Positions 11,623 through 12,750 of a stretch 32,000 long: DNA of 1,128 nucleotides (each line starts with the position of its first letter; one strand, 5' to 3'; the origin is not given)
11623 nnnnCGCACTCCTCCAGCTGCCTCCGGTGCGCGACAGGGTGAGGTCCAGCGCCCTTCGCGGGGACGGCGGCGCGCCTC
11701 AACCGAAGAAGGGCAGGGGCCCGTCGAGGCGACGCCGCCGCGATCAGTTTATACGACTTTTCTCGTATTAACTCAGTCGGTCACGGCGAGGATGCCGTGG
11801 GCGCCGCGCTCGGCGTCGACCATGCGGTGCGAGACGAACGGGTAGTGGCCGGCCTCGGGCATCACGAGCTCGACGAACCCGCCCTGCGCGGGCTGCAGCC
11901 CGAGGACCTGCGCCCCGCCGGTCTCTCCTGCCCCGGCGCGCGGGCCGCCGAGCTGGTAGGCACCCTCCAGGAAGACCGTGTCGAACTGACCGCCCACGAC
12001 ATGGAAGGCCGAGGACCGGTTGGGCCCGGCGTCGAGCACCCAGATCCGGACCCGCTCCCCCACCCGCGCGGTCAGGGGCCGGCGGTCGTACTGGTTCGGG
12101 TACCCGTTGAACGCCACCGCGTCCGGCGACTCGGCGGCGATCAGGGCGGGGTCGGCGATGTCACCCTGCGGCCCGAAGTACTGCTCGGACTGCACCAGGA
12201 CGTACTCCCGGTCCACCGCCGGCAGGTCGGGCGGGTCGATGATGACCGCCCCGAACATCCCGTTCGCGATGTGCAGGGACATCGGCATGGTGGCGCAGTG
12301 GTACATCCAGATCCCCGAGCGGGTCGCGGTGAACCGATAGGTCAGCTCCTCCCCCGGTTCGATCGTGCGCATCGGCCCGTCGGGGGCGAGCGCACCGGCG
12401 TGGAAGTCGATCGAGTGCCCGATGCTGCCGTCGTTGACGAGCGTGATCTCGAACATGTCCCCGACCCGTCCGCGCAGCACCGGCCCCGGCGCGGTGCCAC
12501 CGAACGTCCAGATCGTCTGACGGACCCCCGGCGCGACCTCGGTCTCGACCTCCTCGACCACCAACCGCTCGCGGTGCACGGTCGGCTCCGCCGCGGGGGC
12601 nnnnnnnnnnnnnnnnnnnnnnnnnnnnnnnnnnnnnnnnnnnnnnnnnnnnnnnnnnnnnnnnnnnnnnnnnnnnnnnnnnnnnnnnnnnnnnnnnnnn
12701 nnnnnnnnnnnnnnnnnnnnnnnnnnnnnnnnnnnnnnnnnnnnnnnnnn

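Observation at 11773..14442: NirK is fused to a ~455-aa polytopic His-bearing membrane domain and an extra cupredoxin in one 889-aa ORF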

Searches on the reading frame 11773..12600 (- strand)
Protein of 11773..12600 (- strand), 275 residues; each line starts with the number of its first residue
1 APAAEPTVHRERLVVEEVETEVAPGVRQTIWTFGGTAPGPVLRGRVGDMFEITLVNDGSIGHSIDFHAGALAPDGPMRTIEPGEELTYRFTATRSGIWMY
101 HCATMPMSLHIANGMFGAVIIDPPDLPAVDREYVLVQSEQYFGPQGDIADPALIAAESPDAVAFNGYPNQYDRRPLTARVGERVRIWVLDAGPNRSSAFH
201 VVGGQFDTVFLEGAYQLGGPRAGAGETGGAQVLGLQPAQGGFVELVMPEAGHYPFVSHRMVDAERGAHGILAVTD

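Call 48: search_dna_similar(query=window:11773-12600:-, collection=plasmids, mode=protein, max_rows=40, rows=spread)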
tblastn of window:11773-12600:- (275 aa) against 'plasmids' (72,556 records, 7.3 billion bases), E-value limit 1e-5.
Records with a match: 3295; places in all: 3651; records where one place covers at least 80% of the query: 428.
Best place of each record, by identity: <60% 3295.
By first word of the organism name: Klebsiella 1982; Ralstonia 138; Enterobacter 131; Escherichia 113; Phaeobacter 77; Sinorhizobium 74; Salmonella 52; Rhizobium 50; Rhodococcus 44; Pseudosulfitobacter 42; and 167 more.
By predicted mobility (MOB-suite, as given by PLSDB): conjugative 1667; non-mobilizable 1289; mobilizable 339.
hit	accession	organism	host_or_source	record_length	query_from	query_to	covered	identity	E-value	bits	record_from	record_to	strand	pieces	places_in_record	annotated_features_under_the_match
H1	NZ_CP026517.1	Deinococcus sp. NW-56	whole organism,water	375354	23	273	91%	38.8%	2e-39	153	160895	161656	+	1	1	nirK: copper-containing nitrite reductase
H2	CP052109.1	Ralstonia solanacearum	tomato,cell culture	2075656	25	273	91%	37.5%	2e-36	144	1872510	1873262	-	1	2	nirK: nitrite reductase, copper-containing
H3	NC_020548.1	Azoarcus sp. KH32C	-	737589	23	273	91%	33.3%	4e-31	129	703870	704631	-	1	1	nirK: copper-containing nitrite reductase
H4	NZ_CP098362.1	Paracoccus sp. TOH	cell cuture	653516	30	273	89%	30.3%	9e-16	84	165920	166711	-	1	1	nirK: copper-containing nitrite reductase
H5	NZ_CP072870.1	Rhizobium sp. NLR16a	lentil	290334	25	274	91%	27.4%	5e-15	82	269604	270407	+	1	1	nirK: copper-containing nitrite reductase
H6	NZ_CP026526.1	Sinorhizobium meliloti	Medicago sativa L. subsp. ambigua,Cell ...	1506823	32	274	88%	26.2%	6e-15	82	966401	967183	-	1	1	none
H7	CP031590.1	Marinibacterium anthonyi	Isolate culture,marine surface water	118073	30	213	67%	31.0%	5e-11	70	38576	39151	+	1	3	mco_1: Multicopper oxidase mco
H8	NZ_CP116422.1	Sulfitobacter faviae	Hexacorallia,culture,Cold water coral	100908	27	213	68%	27.0%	2e-8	62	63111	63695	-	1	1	multicopper oxidase family protein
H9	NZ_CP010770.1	Phaeobacter piscinae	cell culture,fish larvae aquaculture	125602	23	215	70%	25.0%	2e-6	56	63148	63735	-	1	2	copper oxidase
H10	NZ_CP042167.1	Burkholderia contaminans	soil,soil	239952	25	139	42%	36.3%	2e-9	65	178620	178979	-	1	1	copper resistance system multicopper oxidase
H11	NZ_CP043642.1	Leifsonia shinshuensis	pure culture,soil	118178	31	143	41%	33.3%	5e-7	58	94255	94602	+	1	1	multicopper oxidase family protein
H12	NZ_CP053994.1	Bacillus cereus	-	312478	23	139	43%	30.6%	5e-9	64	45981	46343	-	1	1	multicopper oxidase family protein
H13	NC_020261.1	Cronobacter sakazakii SP291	-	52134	32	139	39%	32.8%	7e-6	54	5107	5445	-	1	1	none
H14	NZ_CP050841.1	Klebsiella pneumoniae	milk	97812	32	139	39%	32.8%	7e-6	54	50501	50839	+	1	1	pcoA: multicopper oxidase PcoA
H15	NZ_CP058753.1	Klebsiella pneumoniae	Stanley WWTPs_19 WWTPs influent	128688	32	139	39%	32.8%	7e-6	54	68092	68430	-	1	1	pcoA: multicopper oxidase PcoA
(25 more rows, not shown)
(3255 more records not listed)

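Call 49: get_annotated_region(hit=H5, flank=12000)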
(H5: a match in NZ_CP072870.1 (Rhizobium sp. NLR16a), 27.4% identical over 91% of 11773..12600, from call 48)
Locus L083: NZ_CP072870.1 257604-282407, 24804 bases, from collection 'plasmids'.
description: Rhizobium sp. NLR16a plasmid p5, complete sequence
organism: Rhizobium sp. NLR16a (NCBI taxid 2731112)
taxonomy: Bacteria; Pseudomonadota; Alphaproteobacteria; Hyphomicrobiales; Rhizobiaceae; Rhizobium; Rhizobium sp. NLR16a
host: -; source: lentil; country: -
typing (MOB-suite, as given by PLSDB): non-mobilizable; replicon rep_cluster_841
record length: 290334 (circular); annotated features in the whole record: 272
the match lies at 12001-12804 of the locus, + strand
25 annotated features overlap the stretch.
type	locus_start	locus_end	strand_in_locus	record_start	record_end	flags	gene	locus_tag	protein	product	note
CDS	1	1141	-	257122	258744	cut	ccoN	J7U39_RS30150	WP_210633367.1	cytochrome-c oxidase, cbb3-type subunit I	-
CDS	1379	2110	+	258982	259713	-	-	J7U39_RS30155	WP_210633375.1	helix-turn-helix domain-containing protein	GO:0006355 - regulation of DNA-templated transcription [Evidence IEA]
CDS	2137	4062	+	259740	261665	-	-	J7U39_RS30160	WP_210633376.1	PAS domain S-box protein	-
CDS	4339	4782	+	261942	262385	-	-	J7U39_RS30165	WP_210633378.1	pseudoazurin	-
CDS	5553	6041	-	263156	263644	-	-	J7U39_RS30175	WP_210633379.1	hypothetical protein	-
CDS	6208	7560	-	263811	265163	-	hemN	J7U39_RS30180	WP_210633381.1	oxygen-independent coproporphyrinogen III oxidase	GO:0006779 - porphyrin-containing compound biosynthetic process [Evidence IEA]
CDS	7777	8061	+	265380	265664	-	-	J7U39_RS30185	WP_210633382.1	DUF2249 domain-containing protein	-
CDS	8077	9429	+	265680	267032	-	-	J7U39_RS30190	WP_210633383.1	hypothetical protein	-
CDS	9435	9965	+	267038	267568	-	-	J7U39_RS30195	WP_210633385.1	DUF2249 domain-containing protein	-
CDS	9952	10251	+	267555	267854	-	-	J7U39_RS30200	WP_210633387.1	metal-sulfur cluster assembly factor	-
CDS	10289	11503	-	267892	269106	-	-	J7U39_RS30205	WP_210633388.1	NnrS family protein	-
CDS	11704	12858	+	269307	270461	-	nirK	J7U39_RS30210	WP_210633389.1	copper-containing nitrite reductase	GO:0008152 - metabolic process [Evidence IEA]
CDS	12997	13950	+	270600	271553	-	-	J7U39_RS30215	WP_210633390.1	SUMF1/EgtB/PvdO family nonheme iron enzyme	-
CDS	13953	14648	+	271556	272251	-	-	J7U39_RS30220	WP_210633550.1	Crp/Fnr family transcriptional regulator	GO:0006355 - regulation of DNA-templated transcription [Evidence IEA]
CDS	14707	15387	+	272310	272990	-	-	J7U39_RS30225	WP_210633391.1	NnrU family protein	-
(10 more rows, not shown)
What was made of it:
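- Closest known: NnrS. Same: It is genomically linked to NirK and to DUF2249 genes (call 49).
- Parallel in Rhizobium (call 49):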

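Call 56: find_homologous_proteins(query=L083:10289-11503:-, max_evalue=1e-10)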
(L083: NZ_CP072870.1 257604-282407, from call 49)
Query L083:10289-11503:- (404 aa): 7268 proteins with E <= 1e-10 among 8000 candidates; the best 120 are listed.
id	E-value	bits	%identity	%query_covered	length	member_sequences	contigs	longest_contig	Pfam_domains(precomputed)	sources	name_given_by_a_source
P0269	1.7e-248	842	97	100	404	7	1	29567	PF05940.18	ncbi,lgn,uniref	ncbi:NnrS family protein [Rhizobium sp. Nf11,1]|uniref:NnrS family protein n=1 Tax=Rhizobium sp. Nf1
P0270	5.3e-215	732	83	100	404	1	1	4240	PF05940.18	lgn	-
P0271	7.6e-213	725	83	100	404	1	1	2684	PF05940.18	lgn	-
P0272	2.5e-211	720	82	100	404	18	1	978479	PF05940.18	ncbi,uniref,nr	ncbi:NnrS family protein (plasmid) [Rhizobium etli]|uniref:NnrS family protein n=1 Tax=Rhizobium etl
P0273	1.4e-206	704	80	100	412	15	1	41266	PF05940.18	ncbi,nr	ncbi:short-chain dehydrogenase [Rhizobium sp. RSm-3]|nr:short-chain dehydrogenase [Rhizobium sp. RSm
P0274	2.3e-205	700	78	100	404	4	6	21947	PF05940.18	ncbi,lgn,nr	ncbi:MAG TPA: NnrS family protein [Rhizobium sp.]|nr:NnrS family protein [Rhizobium sp.]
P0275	9.2e-188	642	73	100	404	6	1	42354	PF05940.18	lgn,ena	-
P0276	1.6e-186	638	72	100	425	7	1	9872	PF05940.18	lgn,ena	-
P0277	3.0e-186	637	72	100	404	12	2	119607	PF05940.18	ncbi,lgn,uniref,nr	ncbi:short-chain dehydrogenase [Rhizobium sp. Root1203]|uniref:NnrS family protein n=1 Tax=Rhizobium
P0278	6.7e-186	636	74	100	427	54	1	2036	PF05940.18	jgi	jgi:uncharacterized protein involved in response to NO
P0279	4.6e-185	633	72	100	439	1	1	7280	PF05940.18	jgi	jgi:uncharacterized protein involved in response to NO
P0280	1.6e-181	622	71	100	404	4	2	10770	PF05940.18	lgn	-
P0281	4.5e-179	614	71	100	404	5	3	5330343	PF05940.18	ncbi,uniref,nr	ncbi:NnrS family protein [Rhizobium leguminosarum]|uniref:NnrS family protein n=1 Tax=Rhizobium legu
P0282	3.2e-178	611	69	100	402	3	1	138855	PF05940.18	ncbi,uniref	ncbi:NnrS family protein [Rhizobium sp. BR 317]|uniref:NnrS family protein n=1 Tax=Rhizobium sp. BR 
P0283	5.0e-178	610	70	100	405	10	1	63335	PF05940.18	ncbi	-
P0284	5.4e-178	610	70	100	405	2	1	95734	PF05940.18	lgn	-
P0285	7.1e-178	610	69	100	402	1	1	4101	PF05940.18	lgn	-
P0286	9.6e-178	609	69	100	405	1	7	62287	PF05940.18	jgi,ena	-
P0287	1.1e-177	609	69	100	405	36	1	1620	PF05940.18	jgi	jgi:uncharacterized protein involved in response to NO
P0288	2.9e-176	604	69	100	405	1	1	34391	PF05940.18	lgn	-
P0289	4.4e-176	604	69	100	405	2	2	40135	PF05940.18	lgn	-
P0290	5.2e-176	603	69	100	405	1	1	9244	PF05940.18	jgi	jgi:uncharacterized protein involved in response to NO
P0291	6.3e-176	603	69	100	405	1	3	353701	PF05940.18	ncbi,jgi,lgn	jgi:uncharacterized protein involved in response to NO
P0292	1.1e-175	602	69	100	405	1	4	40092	PF05940.18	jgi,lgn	jgi:uncharacterized protein involved in response to NO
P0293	1.2e-175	602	68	100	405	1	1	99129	PF05940.18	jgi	jgi:uncharacterized protein involved in response to NO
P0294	1.8e-175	602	69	100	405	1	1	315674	PF05940.18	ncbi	-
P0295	4.4e-175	600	68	100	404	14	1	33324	PF05940.18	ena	-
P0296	6.0e-175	600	69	100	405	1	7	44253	PF05940.18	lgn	-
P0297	7.9e-175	600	68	100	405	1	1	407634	PF05940.18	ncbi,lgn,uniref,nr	ncbi:uncharacterized protein involved in response to NO [Rhizobium sp. BK196]|uniref:NnrS family pro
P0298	9.3e-175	599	68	100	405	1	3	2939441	PF05940.18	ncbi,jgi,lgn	jgi:uncharacterized protein involved in response to NO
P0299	1.8e-174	598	68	100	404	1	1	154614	PF05940.18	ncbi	-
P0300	2.3e-174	598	68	100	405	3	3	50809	PF05940.18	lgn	-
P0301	3.3e-174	598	70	100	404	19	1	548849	PF05940.18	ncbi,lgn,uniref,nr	ncbi:NnrS family protein [Rhizobium sp. SRDI969]|uniref:NnrS family protein n=1 Tax=Rhizobium sp. SR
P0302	4.3e-174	597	69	98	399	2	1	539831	PF05940.18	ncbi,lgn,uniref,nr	ncbi:NnrS family protein [Rhizobium sp. BK377]|uniref:NnrS family protein n=1 Tax=Rhizobium sp. BK37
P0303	2.9e-173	594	67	100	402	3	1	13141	PF05940.18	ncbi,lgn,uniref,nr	ncbi:NnrS family protein [Rhizobium sp. 18055]|uniref:NnrS family protein n=1 Tax=Rhizobium sp. 1805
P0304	3.8e-173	594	68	100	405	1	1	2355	PF05940.18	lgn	-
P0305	2.1e-172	592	68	100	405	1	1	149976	PF05940.18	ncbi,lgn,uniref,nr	ncbi:NnrS family protein [Rhizobium sp. CF142]|uniref:NnrS family protein n=1 Tax=Rhizobium sp. CF14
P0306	6.2e-172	590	67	100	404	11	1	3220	PF05940.18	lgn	-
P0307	2.0e-170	585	67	100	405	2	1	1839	PF05940.18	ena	-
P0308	4.7e-170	584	68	98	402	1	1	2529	PF05940.18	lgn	-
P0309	4.9e-170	584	66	99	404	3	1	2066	PF05940.18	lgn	-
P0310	1.4e-169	582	69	96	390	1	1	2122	PF05940.18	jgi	jgi:uncharacterized protein involved in response to NO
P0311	2.1e-169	582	66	100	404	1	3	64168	PF05940.18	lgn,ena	-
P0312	5.4e-168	577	66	99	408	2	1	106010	PF05940.18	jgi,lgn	-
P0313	8.6e-168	576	68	96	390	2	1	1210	PF05940.18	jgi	jgi:uncharacterized protein involved in response to NO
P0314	1.7e-167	575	68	99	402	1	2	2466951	PF05940.18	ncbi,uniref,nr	ncbi:NnrS family protein [Rhizobium sp. SEMIA 4085]|uniref:NnrS family protein n=1 Tax=Rhizobium gal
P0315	2.0e-164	565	65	100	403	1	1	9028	PF05940.18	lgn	-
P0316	1.3e-162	559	64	100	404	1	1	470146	PF05940.18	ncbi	-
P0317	1.4e-161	556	67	99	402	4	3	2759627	PF05940.18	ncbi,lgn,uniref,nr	ncbi:NnrS family protein (plasmid) [Rhizobium sullae]|uniref:NnrS family protein n=1 Tax=Rhizobium s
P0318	1.2e-160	553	64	96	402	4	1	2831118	PF05940.18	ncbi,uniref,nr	ncbi:NnrS family protein (plasmid) [Rhizobium sp. CB3171]|uniref:NnrS family protein n=1 Tax=Rhizobi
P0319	1.1e-145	504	58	99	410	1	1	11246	PF05940.18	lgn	-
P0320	5.0e-143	495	58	98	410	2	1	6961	PF05940.18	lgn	-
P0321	3.0e-142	492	60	96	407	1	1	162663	PF05940.18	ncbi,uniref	ncbi:NnrS family protein [Ensifer adhaerens]|uniref:NnrS family protein n=1 Tax=Ensifer adhaerens Ta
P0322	3.7e-142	492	58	96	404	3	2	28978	PF05940.18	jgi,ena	-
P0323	4.0e-142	492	57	96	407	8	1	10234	PF05940.18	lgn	-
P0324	7.0e-142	491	59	97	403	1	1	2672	PF05940.18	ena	-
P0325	1.0e-141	491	60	96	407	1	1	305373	PF05940.18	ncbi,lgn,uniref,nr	ncbi:NnrS family protein [Ensifer adhaerens]|uniref:NnrS family protein n=1 Tax=Ensifer adhaerens Ta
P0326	1.1e-141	490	60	96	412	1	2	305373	PF05940.18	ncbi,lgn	-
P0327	1.5e-141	490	59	97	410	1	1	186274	PF05940.18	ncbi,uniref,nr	ncbi:NnrS family protein [Agrobacterium deltaense]|uniref:NnrS family protein n=1 Tax=Agrobacterium 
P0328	1.7e-141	490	59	97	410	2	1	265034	PF05940.18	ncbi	ncbi:NnrS family protein [Agrobacterium deltaense]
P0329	2.4e-141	489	59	97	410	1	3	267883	PF05940.18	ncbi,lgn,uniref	ncbi:NnrS family protein [Agrobacterium deltaense]|uniref:NnrS family protein n=1 Tax=Agrobacterium 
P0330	4.3e-141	489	59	97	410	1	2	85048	PF05940.18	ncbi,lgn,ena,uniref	ncbi:NnrS family protein [Agrobacterium deltaense]|uniref:NnrS family protein n=1 Tax=Agrobacterium 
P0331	4.3e-141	488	59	97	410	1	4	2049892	PF05940.18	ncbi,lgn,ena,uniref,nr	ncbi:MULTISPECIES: NnrS family protein [Agrobacterium]|uniref:NnrS family protein n=1 Tax=Agrobacter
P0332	4.7e-141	488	59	97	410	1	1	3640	PF05940.18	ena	-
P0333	4.8e-141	488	59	97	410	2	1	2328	PF05940.18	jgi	-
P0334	5.3e-141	488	58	99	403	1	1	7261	PF05940.18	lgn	-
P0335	6.0e-141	488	58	97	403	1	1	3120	PF05940.18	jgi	jgi:uncharacterized protein involved in response to NO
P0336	7.7e-141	488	58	97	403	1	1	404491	PF05940.18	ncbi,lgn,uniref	ncbi:NnrS family protein [Sinorhizobium meliloti]|uniref:NnrS family protein n=1 Tax=Rhizobium melil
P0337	9.3e-141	487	59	97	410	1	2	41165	PF05940.18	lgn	-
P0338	9.6e-141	487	59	97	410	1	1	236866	PF05940.18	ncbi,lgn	-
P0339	1.0e-140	487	57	97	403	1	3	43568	PF05940.18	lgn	-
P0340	1.2e-140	487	59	96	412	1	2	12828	PF05940.18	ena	-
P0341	1.3e-140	487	59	97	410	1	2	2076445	PF05940.18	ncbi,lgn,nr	ncbi:NnrS family protein [Agrobacterium tumefaciens]|nr:NnrS family protein [Agrobacterium tumefacie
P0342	1.3e-140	487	58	96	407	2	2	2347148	PF05940.18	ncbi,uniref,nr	ncbi:NnrS family protein [Ensifer sesbaniae]|uniref:NnrS family protein n=1 Tax=Ensifer sesbaniae Ta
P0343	1.5e-140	487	57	99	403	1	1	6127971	PF05940.18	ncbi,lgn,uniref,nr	ncbi:NnrS family protein [Ensifer sp. BR816]|uniref:NnrS family protein n=1 Tax=Rhizobium sp. (strai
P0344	1.6e-140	487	59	97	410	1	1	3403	PF05940.18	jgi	-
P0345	1.9e-140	486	60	96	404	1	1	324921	PF05940.18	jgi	jgi:uncharacterized protein involved in response to NO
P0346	2.3e-140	486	59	97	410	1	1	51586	PF05940.18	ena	-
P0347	2.3e-140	486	59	97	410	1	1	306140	PF05940.18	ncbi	ncbi:NnrS family protein [Agrobacterium sp. 22-221-1]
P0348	2.4e-140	486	58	97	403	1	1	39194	PF05940.18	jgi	jgi:uncharacterized protein involved in response to NO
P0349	2.5e-140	486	58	97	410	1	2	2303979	PF05940.18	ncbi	ncbi:NnrS family protein [Agrobacterium leguminum]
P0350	2.5e-140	486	57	99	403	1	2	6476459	PF05940.18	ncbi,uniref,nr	ncbi:uncharacterized protein involved in response to NO [Sinorhizobium fredii]|uniref:NnrS family pr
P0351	3.3e-140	486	60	96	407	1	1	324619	PF05940.18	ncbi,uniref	ncbi:NnrS family protein [Ensifer sp. MJa1]|uniref:NnrS family protein n=1 Tax=Ensifer sp. MJa1 TaxI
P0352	4.3e-140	485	59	97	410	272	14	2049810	PF05940.18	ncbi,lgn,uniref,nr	ncbi:short-chain dehydrogenase [Agrobacterium tumefaciens]|uniref:NnrS family protein n=1 Tax=Agroba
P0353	5.4e-140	485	59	97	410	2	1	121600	PF05940.18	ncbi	ncbi:NnrS family protein [Agrobacterium sp. 16-172Ci]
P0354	6.9e-140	485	58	97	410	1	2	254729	PF05940.18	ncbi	ncbi:NnrS family protein [Agrobacterium deltaense]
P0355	7.4e-140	484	57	97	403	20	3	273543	PF05940.18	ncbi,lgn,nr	ncbi:short-chain dehydrogenase [Sinorhizobium meliloti]|nr:short-chain dehydrogenase [Sinorhizobium 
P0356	7.5e-140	484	58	96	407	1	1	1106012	PF05940.18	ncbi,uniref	ncbi:NnrS family protein [Ensifer sp. NPDC090286]|uniref:NnrS family protein n=1 Tax=Ensifer sp. NPD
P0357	7.9e-140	484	57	96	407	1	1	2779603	PF05940.18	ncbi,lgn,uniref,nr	ncbi:NnrS family protein (plasmid) [Ensifer adhaerens]|uniref:NnrS family protein n=1 Tax=Ensifer ad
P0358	8.0e-140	484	59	97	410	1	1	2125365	PF05940.18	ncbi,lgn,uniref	ncbi:NnrS family protein [Agrobacterium sp. El2ro-1b]|uniref:NnrS family protein n=1 Tax=Agrobacteri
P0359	8.8e-140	484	59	94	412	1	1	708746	PF05940.18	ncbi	-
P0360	9.0e-140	484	55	96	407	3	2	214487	PF05940.18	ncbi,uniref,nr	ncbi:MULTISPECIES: NnrS family protein [unclassified Ensifer]|uniref:NnrS family protein n=1 Tax=unc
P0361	9.5e-140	484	57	97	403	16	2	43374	PF05940.18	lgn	-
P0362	9.6e-140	484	57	96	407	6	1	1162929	PF05940.18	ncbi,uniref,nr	ncbi:NnrS family protein [Sinorhizobium sp. 8-89]|uniref:NnrS family protein n=1 Tax=Sinorhizobium s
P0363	1.1e-139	484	59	97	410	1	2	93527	PF05940.18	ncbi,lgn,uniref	ncbi:NnrS family protein [Agrobacterium sp. CR_3]|uniref:NnrS family protein n=1 Tax=unclassified Ag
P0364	1.2e-139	484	59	97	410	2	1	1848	PF05940.18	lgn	-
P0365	1.3e-139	484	58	97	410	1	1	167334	PF05940.18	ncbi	ncbi:NnrS family protein [Agrobacterium sp. 22-226-1]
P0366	1.6e-139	483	58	97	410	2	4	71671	PF05940.18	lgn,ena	-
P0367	1.9e-139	483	57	99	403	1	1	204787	PF05940.18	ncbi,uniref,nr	ncbi:NnrS family protein [Sinorhizobium sp. BJ1]|uniref:NnrS family protein n=1 Tax=Sinorhizobium sp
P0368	2.0e-139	483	58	97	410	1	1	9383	PF05940.18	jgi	jgi:uncharacterized protein involved in response to NO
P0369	2.0e-139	483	59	97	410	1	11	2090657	PF05940.18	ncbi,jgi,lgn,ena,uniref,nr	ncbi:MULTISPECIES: NnrS family protein [Agrobacterium]|jgi:uncharacterized protein involved in respo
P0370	2.5e-139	483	59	96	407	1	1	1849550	PF05940.18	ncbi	ncbi:NnrS family protein [Ensifer adhaerens]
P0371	2.8e-139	483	59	96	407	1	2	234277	PF05940.18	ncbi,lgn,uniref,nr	ncbi:NnrS family protein [Ensifer sp. ENS07]|uniref:NnrS family protein n=1 Tax=Ensifer sp. ENS07 Ta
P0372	3.0e-139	482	57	97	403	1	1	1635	PF05940.18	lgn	-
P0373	3.2e-139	482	58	96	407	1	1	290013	PF05940.18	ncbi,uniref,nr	ncbi:NnrS family protein [Ensifer adhaerens]|uniref:NnrS family protein n=1 Tax=Ensifer adhaerens Ta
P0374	3.2e-139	482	58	96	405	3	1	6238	PF05940.18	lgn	-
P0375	3.5e-139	482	58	96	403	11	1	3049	PF05940.18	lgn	-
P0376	3.5e-139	482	58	96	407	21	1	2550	PF05940.18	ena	-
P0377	3.6e-139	482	58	98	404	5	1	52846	PF05940.18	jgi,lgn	-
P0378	3.7e-139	482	59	96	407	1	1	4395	PF05940.18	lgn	-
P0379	3.9e-139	482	58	96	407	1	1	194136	PF05940.18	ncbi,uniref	ncbi:NnrS family protein [Ensifer sp. LBL]|uniref:NnrS family protein n=1 Tax=Ensifer sp. LBL TaxID=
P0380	4.4e-139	482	58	96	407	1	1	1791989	PF05940.18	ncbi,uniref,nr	ncbi:NnrS family protein (plasmid) [Ensifer sp. PDNC004]|uniref:NnrS family protein n=1 Tax=Ensifer 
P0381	4.6e-139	482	58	94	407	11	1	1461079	PF05940.18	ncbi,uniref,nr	ncbi:hypothetical protein LPJGGPFB_03699 [Ensifer adhaerens]|uniref:NnrS family protein n=1 Tax=Ensi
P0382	5.3e-139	482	58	96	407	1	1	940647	PF05940.18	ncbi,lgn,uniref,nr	ncbi:NnrS family protein [Ensifer sp. ENS09]|uniref:NnrS family protein n=1 Tax=Ensifer sp. ENS09 Ta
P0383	5.3e-139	482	57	98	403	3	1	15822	PF05940.18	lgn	-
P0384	5.4e-139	482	58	96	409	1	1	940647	PF05940.18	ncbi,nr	ncbi:NnrS family protein [Ensifer sp. ENS09]|nr:NnrS family protein [Ensifer sp. ENS09]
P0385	6.1e-139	481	58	96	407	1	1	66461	PF05940.18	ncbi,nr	ncbi:short-chain dehydrogenase [Ensifer adhaerens]|nr:short-chain dehydrogenase [Ensifer adhaerens]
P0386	7.2e-139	481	59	98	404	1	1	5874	PF05940.18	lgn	-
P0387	7.4e-139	481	58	96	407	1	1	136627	PF05940.18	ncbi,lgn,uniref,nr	ncbi:NnrS family protein [Ensifer adhaerens]|uniref:NnrS family protein n=1 Tax=Ensifer adhaerens Ta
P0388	7.6e-139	481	58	97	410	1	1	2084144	PF05940.18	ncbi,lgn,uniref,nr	ncbi:NnrS family protein [Agrobacterium salinitolerans]|uniref:NnrS family protein n=1 Tax=Agrobacte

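Call 67: predict_structure(alignment_id=A2)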
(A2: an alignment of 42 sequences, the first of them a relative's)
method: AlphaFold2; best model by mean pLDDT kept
length: 404 residues; sequences in the alignment: 42
mean_pLDDT: 84.6   pTM: 0.85
mean pLDDT of the five models: 84.6, 82.6, 81.9, 79.9, 78.0
residues with pLDDT >= 90: 231; 70-90: 111; 50-70: 35; < 50: 27
segments of 3 or more residues with pLDDT < 50: 1-23, 401-404
pLDDT, mean of each block of 10 residues (from residue 1): 38 42 65 95 95 91 94 93 80 76 94 88 94 95 87 88 96 91 95 85 70 60 83 96 96 97 80 69 90 96 93 93 86 77 93 92 92 96 93 65 46
secondary structure, 60 per line:
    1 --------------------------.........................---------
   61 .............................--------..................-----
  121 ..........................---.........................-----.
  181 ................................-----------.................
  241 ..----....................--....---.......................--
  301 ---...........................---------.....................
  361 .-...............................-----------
elements in order: H27-51 H61-89 H98-115 H121-146 H150-174 H180-212 H224-242 H247-266 H269-272 H276-298 H304-330 H340-361 H363-393
